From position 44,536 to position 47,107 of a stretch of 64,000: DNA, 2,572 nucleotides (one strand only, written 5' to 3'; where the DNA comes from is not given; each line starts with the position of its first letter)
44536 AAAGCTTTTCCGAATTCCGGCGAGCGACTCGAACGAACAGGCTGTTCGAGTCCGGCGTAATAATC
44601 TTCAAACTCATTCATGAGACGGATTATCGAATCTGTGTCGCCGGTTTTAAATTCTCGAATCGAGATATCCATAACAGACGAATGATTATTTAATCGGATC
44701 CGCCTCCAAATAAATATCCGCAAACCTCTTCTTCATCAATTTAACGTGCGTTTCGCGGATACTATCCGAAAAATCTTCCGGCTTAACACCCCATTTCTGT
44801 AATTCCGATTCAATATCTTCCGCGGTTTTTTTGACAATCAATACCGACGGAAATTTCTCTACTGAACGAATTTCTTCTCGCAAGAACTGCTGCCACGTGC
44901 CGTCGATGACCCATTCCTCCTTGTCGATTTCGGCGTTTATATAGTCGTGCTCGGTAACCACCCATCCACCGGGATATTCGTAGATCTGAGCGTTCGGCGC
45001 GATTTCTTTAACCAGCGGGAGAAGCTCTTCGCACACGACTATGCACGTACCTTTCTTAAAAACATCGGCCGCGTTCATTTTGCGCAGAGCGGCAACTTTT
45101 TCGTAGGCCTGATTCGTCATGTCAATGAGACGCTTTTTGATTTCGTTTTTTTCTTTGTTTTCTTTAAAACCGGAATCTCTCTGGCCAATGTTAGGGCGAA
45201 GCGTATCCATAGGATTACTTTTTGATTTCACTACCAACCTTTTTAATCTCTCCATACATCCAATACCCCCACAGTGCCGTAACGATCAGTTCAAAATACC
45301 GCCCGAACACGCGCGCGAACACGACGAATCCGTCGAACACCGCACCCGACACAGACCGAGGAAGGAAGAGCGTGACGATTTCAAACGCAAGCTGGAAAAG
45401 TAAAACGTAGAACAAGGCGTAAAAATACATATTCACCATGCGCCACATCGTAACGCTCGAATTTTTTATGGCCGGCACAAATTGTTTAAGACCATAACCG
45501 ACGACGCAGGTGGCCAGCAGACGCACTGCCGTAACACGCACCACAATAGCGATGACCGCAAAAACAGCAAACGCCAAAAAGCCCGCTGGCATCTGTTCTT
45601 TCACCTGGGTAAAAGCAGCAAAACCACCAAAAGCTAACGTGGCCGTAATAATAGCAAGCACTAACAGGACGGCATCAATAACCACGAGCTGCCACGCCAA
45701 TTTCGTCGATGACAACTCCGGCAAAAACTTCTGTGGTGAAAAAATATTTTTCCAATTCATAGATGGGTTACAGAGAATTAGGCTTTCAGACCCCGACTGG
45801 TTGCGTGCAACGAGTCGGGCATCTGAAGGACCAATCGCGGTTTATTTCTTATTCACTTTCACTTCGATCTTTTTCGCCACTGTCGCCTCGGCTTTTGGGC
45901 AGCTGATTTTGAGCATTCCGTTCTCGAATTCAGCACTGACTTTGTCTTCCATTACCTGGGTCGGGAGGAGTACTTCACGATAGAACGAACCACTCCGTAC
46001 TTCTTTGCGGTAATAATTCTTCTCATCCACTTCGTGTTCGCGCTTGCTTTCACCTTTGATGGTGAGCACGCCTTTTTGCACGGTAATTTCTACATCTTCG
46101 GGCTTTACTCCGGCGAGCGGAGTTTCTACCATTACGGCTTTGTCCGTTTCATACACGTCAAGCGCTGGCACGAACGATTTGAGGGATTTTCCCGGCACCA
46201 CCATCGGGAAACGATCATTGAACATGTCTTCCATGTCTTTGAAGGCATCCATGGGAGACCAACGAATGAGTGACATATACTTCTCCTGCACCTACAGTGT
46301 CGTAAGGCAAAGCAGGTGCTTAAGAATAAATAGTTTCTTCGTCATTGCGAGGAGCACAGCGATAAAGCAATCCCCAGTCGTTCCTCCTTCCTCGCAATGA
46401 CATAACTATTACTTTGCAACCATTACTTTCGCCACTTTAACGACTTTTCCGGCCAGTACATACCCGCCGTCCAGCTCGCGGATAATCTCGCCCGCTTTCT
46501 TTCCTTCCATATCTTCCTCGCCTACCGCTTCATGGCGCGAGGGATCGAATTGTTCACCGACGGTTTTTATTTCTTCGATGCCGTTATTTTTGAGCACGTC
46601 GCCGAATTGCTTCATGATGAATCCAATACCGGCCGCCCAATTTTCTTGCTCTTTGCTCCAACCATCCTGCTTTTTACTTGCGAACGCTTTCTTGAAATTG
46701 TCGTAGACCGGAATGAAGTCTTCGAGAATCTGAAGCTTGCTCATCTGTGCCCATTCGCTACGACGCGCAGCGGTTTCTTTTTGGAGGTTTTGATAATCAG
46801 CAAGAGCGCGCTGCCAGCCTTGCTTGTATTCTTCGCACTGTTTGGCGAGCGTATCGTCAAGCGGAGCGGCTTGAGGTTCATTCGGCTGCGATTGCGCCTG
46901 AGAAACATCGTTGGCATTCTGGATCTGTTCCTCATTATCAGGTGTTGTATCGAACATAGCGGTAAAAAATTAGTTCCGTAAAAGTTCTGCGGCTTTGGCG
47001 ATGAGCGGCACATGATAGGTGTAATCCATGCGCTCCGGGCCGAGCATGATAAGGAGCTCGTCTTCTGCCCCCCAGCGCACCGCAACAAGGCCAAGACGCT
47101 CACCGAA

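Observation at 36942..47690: Heat-shock regulon split into pieces by two insertions; CIRCE only at hrcA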

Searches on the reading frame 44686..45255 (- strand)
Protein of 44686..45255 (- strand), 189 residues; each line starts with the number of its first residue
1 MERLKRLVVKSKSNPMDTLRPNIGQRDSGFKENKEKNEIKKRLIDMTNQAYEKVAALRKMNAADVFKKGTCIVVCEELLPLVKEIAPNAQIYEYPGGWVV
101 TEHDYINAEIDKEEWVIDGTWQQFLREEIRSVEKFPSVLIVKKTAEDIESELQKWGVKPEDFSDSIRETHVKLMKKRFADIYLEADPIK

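Call 8: search_protein_families(library=pfam, proteins=[window:44686-45255:-], max_evalue=0.01)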
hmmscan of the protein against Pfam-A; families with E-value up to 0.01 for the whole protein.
window:44686-45255:- (189 aa): 0 families

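Call 25: search_protein_families(library=ncbifam, proteins=[window:44686-45255:-], max_evalue=0.01)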
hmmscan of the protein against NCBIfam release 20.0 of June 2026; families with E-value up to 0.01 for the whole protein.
window:44686-45255:- (189 aa): 0 families

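Call 32: find_homologous_proteins(query=window:44686-45255:-, max_evalue=0.001)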
Query window:44686-45255:- (189 aa): 1 proteins with E <= 0.001 among 77 candidates.
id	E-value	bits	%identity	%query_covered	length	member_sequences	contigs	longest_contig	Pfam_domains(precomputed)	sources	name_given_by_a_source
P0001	1.0e-110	385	100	92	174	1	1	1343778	-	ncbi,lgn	-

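Call 33: find_encoding_contigs(protein=P0001, flank=10000, max_places=5)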
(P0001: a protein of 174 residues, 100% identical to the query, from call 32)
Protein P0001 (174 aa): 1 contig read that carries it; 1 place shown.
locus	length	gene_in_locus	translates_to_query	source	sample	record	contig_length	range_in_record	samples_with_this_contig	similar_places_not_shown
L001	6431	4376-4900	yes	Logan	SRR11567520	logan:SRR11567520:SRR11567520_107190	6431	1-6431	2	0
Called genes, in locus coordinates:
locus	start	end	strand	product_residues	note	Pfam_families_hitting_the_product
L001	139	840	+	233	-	PF02096:60KD_IMP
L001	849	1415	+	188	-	PF01145:Band_7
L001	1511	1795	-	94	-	-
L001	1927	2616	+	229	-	PF01628:HrcA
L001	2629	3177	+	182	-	PF01025:GrpE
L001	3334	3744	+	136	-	PF00011:HSP20, PF17886:ArsA_HSP20 (weak)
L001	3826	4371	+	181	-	-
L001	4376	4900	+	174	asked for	-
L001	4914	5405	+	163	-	PF13420:Acetyltransf_4, PF00583:Acetyltransf_1, PF13673:Acetyltransf_10, PF13508:Acetyltransf_7, PF08445:FR47 (weak)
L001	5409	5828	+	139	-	-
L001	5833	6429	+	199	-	?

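Call 42: find_homologous_proteins(query=P0002, max_evalue=0.00001)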
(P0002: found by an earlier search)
Query P0002 (229 aa): 7508 proteins with E <= 0.00001 among 8000 candidates; the best 120 are listed.
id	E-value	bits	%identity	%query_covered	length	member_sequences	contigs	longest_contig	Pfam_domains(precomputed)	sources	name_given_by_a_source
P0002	8.5e-150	514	100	100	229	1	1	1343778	PF01628.28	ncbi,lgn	-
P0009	9.2e-102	357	69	99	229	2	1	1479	PF01628.28,PF08220.19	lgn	-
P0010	5.7e-100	351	70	100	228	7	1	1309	PF01628.28,PF08220.19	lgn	-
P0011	2.1e-97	343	69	100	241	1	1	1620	PF01628.28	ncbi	-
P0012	1.1e-96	341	69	99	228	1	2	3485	PF01628.28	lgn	-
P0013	1.6e-94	334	68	99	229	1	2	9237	PF01628.28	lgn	-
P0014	6.2e-93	328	65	100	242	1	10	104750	PF01628.28,PF08220.19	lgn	-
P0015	2.7e-75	271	55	100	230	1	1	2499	PF01628.28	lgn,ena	-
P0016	8.8e-73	262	54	100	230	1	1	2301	PF01628.28,PF08220.19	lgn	-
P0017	9.1e-73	262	52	100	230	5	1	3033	PF01628.28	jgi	jgi:heat-inducible transcriptional repressor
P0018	1.6e-72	262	52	100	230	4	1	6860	PF01628.28,PF08220.19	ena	-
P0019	6.5e-72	260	53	99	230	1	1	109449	PF08461.17,PF01628.28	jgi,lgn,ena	-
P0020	2.1e-69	251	51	99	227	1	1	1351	PF08461.17,PF01628.28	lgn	-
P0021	4.7e-69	250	52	99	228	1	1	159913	PF01628.28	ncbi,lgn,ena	-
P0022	9.0e-68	246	52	99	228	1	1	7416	PF08461.17,PF01628.28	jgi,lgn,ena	-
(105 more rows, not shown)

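Call 43: find_encoding_contigs(protein=P0014, flank=10000, max_places=6)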
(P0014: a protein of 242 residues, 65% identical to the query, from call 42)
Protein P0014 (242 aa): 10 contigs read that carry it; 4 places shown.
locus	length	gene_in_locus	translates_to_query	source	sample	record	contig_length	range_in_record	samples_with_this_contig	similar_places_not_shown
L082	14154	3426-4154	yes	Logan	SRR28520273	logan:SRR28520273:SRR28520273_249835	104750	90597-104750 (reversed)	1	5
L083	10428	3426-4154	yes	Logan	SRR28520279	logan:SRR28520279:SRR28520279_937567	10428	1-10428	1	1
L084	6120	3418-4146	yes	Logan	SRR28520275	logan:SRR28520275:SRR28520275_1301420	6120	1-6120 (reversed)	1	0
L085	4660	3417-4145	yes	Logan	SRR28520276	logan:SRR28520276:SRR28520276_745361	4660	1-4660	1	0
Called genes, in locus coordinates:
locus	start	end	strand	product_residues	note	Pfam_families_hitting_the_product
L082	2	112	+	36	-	?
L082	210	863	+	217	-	PF00005:ABC_tran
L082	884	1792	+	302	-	PF18075:FtsX_ECD, PF02687:FtsX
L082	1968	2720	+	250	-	PF02096:60KD_IMP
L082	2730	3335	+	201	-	PF01145:Band_7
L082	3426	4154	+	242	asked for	PF08220:HTH_DeoR (faint), PF01628:HrcA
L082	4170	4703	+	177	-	PF01025:GrpE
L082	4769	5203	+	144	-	PF00011:HSP20, PF17886:ArsA_HSP20 (weak)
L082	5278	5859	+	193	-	-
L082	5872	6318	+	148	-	-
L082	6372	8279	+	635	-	PF00012:HSP70, PF06723:MreB_Mbl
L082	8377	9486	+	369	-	PF00226:DnaJ, PF01556:DnaJ_C, PF00684:DnaJ_CXXCXGXG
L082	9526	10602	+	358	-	-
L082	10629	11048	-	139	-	PF00075:RNase_H, PF13456:RVT_3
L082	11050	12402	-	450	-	PF08308:PEGA (weak)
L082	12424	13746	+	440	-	PF00275:EPSP_synthase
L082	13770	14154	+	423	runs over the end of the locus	PF22694:CtpB_N-like (weak), PF00595:PDZ, PF13180:PDZ_2 (weak), PF17820:PDZ_6, PF03572:Peptidase_S41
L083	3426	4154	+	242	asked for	PF08220:HTH_DeoR (faint), PF01628:HrcA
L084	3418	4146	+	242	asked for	PF08220:HTH_DeoR (faint), PF01628:HrcA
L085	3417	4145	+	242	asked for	PF08220:HTH_DeoR (faint), PF01628:HrcA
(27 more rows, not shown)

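Call 44: find_encoding_contigs(protein=P0013, flank=10000, max_places=4)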
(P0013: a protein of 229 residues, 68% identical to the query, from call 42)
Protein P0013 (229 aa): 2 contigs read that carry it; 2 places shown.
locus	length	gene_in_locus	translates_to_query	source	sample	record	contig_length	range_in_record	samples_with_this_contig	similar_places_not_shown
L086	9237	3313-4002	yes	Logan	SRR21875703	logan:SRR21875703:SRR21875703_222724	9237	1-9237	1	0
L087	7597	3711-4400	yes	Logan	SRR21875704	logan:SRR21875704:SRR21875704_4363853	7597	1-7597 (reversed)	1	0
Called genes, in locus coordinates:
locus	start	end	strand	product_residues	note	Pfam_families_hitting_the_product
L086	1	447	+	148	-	?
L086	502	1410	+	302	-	PF18075:FtsX_ECD, PF02687:FtsX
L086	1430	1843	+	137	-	PF07566:DUF1543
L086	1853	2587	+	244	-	PF02096:60KD_IMP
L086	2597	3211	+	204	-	PF01145:Band_7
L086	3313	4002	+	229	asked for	PF01628:HrcA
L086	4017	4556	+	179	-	PF01025:GrpE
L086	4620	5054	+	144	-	PF00011:HSP20, PF17886:ArsA_HSP20 (weak)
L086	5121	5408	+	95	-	-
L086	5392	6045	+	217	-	-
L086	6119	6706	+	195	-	-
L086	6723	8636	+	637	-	PF00012:HSP70, PF06723:MreB_Mbl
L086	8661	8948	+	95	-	-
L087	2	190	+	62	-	?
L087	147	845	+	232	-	PF03193:RsgA_GTPase (faint), PF00005:ABC_tran, PF13304:AAA_21 (faint)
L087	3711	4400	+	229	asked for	PF01628:HrcA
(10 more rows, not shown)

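Call 57: find_related_loci(query=P0004, collection=viral_contigs, flank=5000)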
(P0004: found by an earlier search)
Query P0004 (139 aa) in viral_contigs; peptide patterns used: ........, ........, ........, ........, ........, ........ (x = any residue, [..] = any of these).
45 stretches matched a pattern, but none encodes a relative of the query by tblastn (E <= 1e-3).

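Call 66: search_protein_representatives(protein=P0004)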
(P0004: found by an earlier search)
Query: 139 residues. Proteins with E-value up to 0.001 (for the whole library): 790; up to 1e-10: 48; up to 1e-30: 1. The best 150 are listed.
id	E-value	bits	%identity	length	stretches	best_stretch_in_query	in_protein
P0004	1.5e-87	306.7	100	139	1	1-139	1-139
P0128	2.7e-19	85.8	44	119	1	1-111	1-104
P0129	4.1e-19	85.2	31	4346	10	38-111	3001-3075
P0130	2.2e-18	82.9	39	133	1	1-124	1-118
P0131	2.7e-18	82.6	45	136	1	1-115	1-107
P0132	2.0e-17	79.8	36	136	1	1-136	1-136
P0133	2.0e-15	73.3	41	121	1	1-122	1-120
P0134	4.2e-15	72.3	36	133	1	1-128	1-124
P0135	1.4e-14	70.6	38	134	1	1-111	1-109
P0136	1.7e-14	70.3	34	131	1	1-121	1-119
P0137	6.2e-14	68.5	38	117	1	1-114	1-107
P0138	6.4e-14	68.4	34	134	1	1-110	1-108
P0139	6.8e-14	68.3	37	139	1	1-123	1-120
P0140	9.8e-14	67.8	40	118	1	1-110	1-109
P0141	1.1e-13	67.6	39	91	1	1-92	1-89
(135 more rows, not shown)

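Call 67: search_protein_families(library=phrogs, proteins=[P0004, P0001, P0003, P0005], max_evalue=0.01)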
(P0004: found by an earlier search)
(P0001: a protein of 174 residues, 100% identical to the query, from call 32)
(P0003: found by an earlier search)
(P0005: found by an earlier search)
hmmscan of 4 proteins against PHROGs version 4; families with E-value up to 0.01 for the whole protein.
P0004 (139 aa): 2 families
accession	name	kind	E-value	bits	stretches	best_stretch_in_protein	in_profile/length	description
phrog_1244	-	unknown function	3.2e-05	24.4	1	14-121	30-147/157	-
phrog_20923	-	unknown function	0.0031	18.7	1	21-98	12-85/158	-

P0001 (174 aa): 0 families

P0003 (181 aa): 0 families

P0005 (137 aa): 0 families

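Call 68: search_protein_families(library=padloc, proteins=[P0004, P0001, P0003, P0005], max_evalue=0.01)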
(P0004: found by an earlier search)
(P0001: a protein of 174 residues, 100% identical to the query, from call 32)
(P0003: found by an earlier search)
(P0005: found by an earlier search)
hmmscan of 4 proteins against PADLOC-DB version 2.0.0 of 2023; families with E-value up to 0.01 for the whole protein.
P0004 (139 aa): 0 families

P0001 (174 aa): 0 families

P0003 (181 aa): 0 families

P0005 (137 aa): 0 families

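Call 69: predict_structure(alignment_id=A5)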
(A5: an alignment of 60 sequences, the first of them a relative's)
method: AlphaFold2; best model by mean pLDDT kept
length: 229 residues; sequences in the alignment: 60
mean_pLDDT: 91.4   pTM: 0.88
mean pLDDT of the five models: 91.4, 91.3, 91.2, 89.9, 89.7
residues with pLDDT >= 90: 165; 70-90: 60; 50-70: 4; < 50: 0
segments of 3 or more residues with pLDDT < 50: none
pLDDT, mean of each block of 10 residues (from residue 1): 93 94 89 86 94 84 93 94 93 93 95 97 92 91 79 79 92 96 90 93 96 97 93
secondary structure, 60 per line:
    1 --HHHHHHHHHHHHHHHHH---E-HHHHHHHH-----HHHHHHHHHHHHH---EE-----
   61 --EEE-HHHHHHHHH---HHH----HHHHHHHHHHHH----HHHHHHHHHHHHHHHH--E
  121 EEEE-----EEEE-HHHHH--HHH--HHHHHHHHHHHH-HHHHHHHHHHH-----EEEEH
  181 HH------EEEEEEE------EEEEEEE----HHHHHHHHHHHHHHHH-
elements in order: H3-19 H25-32 H38-50 E63-65 H67-75 H86-97 H102-117 E120-124 E130-133 H135-139 H147-158 H160-170 E176-179 E189-195 E202-208 H213-228

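Call 75: fold_search(model_id=the predicted structure, library=pdb)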
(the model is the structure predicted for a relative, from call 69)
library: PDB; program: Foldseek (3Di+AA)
matches with E <= 10: 1065; with E <= 0.001: 19
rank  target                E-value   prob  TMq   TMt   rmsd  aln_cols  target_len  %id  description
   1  1stz_A                5.4e-12  1.00  0.81  0.59   3.4       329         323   17  Crystal structure of a hypothetical protein at 2.2 A resolution (released 2004-08-24)
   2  1stz_B                4.9e-11  1.00  0.75  0.57   5.7       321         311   17  Crystal structure of a hypothetical protein at 2.2 A resolution (released 2004-08-24)
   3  5y6i_A                5.0e-06  1.00  0.27  0.25  15.8       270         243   13  Crystal structure of Pseudomonas aeruginosa HmgR (released 2018-08-15)
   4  2xro_B                8.3e-05  1.00  0.29  0.28  16.3       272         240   13  Crystal structure of TtgV in complex with its DNA operator (released 2010-12-01)
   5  3mq0_B                1.0e-04  1.00  0.26  0.25  17.4       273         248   12  Crystal Structure of Agobacterium tumefaciens repressor BlcR (released 2011-03-30)
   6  3r4k_B                1.7e-04  1.00  0.30  0.28  16.9       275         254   13  Crystal structure of a putative ICLR transcriptional regulator (TM1040_3717) from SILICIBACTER SP. TM1040 at 2.46 A re (released 2011-04-13)
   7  8ejv_B                1.9e-04  0.99  0.27  0.25  16.2       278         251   13  The crystal structure of Pseudomonas putida PcaR in complex with succinate (released 2024-03-20)
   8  2xrn_A                2.0e-04  0.99  0.26  0.25  15.5       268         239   13  Crystal structure of TtgV (released 2010-12-01)
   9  2xrn_B                2.0e-04  0.99  0.26  0.25  15.5       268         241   13  Crystal structure of TtgV (released 2010-12-01)
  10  5whm_A                2.3e-04  0.99  0.27  0.24  17.1       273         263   14  Crystal Structure of IclR Family Transcriptional Regulator from Brucella abortus (released 2017-08-23)
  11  5whm_D                2.8e-04  0.99  0.28  0.25  16.5       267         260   14  Crystal Structure of IclR Family Transcriptional Regulator from Brucella abortus (released 2017-08-23)
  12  5whm_B                2.9e-04  0.99  0.28  0.25  17.4       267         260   13  Crystal Structure of IclR Family Transcriptional Regulator from Brucella abortus (released 2017-08-23)
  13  8eju_B                3.3e-04  0.99  0.27  0.24  16.5       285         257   12  The crystal structure of Pseudomonas putida PcaR (released 2024-03-20)
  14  5whm_C                3.6e-04  0.99  0.28  0.25  16.2       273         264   14  Crystal Structure of IclR Family Transcriptional Regulator from Brucella abortus (released 2017-08-23)
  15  3r4k_A                4.3e-04  0.99  0.28  0.25  16.3       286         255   13  Crystal structure of a putative ICLR transcriptional regulator (TM1040_3717) from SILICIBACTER SP. TM1040 at 2.46 A re (released 2011-04-13)
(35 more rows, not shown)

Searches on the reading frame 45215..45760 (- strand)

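Call 8: search_protein_families(library=pfam, proteins=[window:45215-45760:-], max_evalue=0.01)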
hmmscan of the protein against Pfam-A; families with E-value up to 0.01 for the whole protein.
window:45215-45760:- (181 aa): 0 families

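Call 25: search_protein_families(library=ncbifam, proteins=[window:45215-45760:-], max_evalue=0.01)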
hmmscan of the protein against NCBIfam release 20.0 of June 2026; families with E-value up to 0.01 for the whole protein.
window:45215-45760:- (181 aa): 0 families

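Call 67: search_protein_families(library=phrogs, proteins=[P0004, P0003, P0005], max_evalue=0.01)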
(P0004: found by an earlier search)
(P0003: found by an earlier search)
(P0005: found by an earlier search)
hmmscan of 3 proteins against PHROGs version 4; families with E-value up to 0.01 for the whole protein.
P0004 (139 aa): 2 families
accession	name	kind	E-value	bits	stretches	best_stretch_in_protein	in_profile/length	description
phrog_1244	-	unknown function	3.2e-05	24.4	1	14-121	30-147/157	-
phrog_20923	-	unknown function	0.0031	18.7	1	21-98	12-85/158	-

P0003 (181 aa): 0 families

P0005 (137 aa): 0 families

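Call 68: search_protein_families(library=padloc, proteins=[P0004, P0003, P0005], max_evalue=0.01)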
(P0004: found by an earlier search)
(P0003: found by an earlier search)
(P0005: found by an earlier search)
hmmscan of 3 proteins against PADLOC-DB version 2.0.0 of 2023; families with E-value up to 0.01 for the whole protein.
P0004 (139 aa): 0 families

P0003 (181 aa): 0 families

P0005 (137 aa): 0 families

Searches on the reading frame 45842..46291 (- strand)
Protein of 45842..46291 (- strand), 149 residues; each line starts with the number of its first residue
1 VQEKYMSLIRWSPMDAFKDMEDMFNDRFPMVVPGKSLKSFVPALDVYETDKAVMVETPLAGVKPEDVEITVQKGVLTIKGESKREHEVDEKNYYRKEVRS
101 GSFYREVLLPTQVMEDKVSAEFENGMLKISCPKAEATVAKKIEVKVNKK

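Call 8: search_protein_families(library=pfam, proteins=[window:45842-46291:-], max_evalue=0.01)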
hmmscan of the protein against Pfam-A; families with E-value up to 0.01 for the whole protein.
window:45842-46291:- (149 aa): 3 families
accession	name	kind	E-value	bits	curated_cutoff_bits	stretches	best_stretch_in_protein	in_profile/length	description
PF00011.27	HSP20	-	5.4e-21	75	20.8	1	46-145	2-100/102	Hsp20/alpha crystallin family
PF17886.7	ArsA_HSP20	-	3.3e-07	30.2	22.5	1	53-130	4-62/63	HSP20-like domain found in ArsA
PF04969.22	CS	-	0.0043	18.4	21.3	1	47-133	6-78/78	CS domain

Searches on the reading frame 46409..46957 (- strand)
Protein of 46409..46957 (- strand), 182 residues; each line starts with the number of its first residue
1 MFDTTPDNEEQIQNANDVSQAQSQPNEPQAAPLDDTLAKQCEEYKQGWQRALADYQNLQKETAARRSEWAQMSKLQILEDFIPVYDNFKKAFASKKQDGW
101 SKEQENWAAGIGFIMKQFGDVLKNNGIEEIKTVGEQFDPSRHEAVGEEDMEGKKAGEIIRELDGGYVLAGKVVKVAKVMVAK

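Call 8: search_protein_families(library=pfam, proteins=[window:46409-46957:-], max_evalue=0.01)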
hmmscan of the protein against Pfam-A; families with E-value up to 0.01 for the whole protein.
window:46409-46957:- (182 aa): 1 family
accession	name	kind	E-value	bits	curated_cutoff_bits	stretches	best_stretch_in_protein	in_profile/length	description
PF01025.24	GrpE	-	9.8e-37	126.6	25.8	1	23-182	9-165/165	GrpE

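Call 12: find_encoding_contigs(protein=window:46409-46957:-, flank=10000, max_places=10)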
Protein window:46409-46957:- (182 aa): 1 contig read that carries it; 1 place shown.
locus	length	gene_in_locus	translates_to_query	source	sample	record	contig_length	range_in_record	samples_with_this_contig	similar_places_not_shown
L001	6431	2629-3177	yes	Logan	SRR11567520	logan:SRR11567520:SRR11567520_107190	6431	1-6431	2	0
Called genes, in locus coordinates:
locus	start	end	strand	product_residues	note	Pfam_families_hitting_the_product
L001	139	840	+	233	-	PF02096:60KD_IMP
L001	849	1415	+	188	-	PF01145:Band_7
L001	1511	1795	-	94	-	-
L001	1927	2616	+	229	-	PF01628:HrcA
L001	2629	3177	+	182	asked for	PF01025:GrpE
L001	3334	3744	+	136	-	PF00011:HSP20, PF17886:ArsA_HSP20 (weak)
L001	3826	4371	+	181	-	-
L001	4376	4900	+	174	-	-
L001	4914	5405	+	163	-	PF13420:Acetyltransf_4, PF00583:Acetyltransf_1, PF13673:Acetyltransf_10, PF13508:Acetyltransf_7, PF08445:FR47 (weak)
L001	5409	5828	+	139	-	-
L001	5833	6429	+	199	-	?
